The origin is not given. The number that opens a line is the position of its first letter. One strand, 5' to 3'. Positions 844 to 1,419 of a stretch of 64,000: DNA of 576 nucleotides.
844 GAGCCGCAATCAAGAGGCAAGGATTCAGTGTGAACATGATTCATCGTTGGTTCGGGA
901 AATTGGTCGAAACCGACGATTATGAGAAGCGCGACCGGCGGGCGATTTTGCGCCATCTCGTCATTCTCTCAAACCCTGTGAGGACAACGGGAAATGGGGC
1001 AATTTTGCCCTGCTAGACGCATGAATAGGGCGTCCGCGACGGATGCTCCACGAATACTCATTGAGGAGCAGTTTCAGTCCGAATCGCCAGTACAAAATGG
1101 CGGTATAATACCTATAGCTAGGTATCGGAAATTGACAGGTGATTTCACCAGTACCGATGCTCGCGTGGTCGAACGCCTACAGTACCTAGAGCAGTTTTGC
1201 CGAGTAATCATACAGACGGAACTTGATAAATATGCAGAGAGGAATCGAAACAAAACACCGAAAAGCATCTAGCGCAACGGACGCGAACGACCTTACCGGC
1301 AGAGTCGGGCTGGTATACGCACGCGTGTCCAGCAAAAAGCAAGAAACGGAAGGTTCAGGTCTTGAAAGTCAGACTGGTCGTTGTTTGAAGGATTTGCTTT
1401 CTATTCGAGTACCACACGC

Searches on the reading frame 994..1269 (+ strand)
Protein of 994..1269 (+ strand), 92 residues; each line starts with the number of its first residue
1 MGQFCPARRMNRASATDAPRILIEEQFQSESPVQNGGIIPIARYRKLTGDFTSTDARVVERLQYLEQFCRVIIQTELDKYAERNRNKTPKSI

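Call 53: search_protein_families(library=pfam, alignment_id=A5, max_evalue=0.00001)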
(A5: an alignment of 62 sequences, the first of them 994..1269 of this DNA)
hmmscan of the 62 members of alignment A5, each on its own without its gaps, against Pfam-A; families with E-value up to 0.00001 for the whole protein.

A. member 1, window:994-1269:+ (92 aa): 0 families

B. families by the number of members that match (of 62 scanned): 72 families (the first 25 are shown)
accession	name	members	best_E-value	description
PF01588.26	tRNA_bind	2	1.9e-23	Putative tRNA binding domain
PF13401.12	AAA_22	2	5.5e-06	AAA domain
PF00476.26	DNA_pol_A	1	2.3e-133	DNA polymerase family A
PF00162.24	PGK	1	1.1e-101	Phosphoglycerate kinase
PF00266.25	Aminotran_5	1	2.3e-69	Aminotransferase class-V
PF13549.11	ATP-grasp_5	1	1.2e-68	ATP-grasp domain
PF05496.18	RuvB_N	1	2.4e-65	Holliday junction DNA helicase RuvB P-loop domain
PF00121.24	TIM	1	3.3e-63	Triosephosphate isomerase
PF01862.21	PvlArgDC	1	8.5e-62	Pyruvoyl-dependent arginine decarboxylase (PvlArgDC)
PF00308.24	Bac_DnaA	1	1.3e-61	Bacterial DnaA ATPAse domain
PF00912.28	Transgly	1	1.4e-61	Transglycosylase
PF19927.4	DUF6390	1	4.7e-61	Family of unknown function (DUF6390)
PF01725.21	Ham1p_like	1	5.8e-58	Ham1 family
PF13607.11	Succ_CoA_lig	1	4.5e-51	Succinyl-CoA ligase like flavodoxin domain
PF01855.24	POR_N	1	2.3e-50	Pyruvate flavodoxin/ferredoxin oxidoreductase, thiamine diP-bdg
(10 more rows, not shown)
